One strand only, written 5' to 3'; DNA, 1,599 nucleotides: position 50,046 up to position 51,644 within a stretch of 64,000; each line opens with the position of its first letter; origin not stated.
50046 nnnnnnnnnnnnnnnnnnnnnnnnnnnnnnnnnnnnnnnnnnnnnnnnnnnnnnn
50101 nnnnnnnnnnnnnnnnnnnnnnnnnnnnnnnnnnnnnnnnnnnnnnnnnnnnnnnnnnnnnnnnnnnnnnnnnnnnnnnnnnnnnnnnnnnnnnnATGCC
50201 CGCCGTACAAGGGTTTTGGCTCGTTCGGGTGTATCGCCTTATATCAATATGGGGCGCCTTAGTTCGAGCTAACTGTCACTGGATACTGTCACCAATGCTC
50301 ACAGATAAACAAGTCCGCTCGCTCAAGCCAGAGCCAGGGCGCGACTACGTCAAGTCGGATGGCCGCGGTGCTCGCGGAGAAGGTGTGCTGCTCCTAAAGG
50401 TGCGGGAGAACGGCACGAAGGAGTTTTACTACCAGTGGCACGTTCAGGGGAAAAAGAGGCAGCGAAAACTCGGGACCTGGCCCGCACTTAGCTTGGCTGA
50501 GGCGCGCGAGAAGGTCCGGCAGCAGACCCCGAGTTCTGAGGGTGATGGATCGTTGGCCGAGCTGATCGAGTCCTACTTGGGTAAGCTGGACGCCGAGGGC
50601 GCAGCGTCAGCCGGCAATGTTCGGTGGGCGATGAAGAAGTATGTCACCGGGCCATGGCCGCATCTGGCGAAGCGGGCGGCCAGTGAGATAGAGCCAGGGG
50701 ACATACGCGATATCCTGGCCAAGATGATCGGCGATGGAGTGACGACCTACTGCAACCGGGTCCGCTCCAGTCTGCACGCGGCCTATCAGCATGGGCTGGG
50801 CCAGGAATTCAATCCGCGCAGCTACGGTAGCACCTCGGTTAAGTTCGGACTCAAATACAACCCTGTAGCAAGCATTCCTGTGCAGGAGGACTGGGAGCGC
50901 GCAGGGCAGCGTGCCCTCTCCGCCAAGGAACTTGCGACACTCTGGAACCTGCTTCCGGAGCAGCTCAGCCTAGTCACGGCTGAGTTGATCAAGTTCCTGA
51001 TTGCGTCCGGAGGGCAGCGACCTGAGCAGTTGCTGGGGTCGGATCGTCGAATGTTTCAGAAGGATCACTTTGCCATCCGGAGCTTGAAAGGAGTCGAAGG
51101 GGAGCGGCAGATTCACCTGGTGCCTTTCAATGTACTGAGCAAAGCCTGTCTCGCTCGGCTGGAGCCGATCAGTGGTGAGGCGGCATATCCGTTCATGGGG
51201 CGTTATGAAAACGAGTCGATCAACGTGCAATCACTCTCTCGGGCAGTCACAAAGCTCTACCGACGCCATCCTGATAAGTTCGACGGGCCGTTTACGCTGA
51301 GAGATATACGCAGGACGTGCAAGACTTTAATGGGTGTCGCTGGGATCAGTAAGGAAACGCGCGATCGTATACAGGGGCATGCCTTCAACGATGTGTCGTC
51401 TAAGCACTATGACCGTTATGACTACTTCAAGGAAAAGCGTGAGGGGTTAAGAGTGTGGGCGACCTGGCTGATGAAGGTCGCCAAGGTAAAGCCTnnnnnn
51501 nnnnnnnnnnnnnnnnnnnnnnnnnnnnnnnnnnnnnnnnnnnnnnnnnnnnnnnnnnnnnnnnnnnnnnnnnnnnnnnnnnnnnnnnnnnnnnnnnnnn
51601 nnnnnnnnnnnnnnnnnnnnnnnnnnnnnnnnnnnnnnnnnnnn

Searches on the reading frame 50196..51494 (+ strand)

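Call 43: search_protein_families(library=pfam, proteins=[window:50196-51494:+], max_evalue=0.00001)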
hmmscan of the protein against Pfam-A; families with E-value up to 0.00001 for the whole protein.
window:50196-51494:+ (433 aa): 1 family
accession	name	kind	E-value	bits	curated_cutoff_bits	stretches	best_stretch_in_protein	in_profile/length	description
PF13356.12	Arm-DNA-bind_3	-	1.3e-10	41.7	27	1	35-109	1-65/83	Arm DNA-binding domain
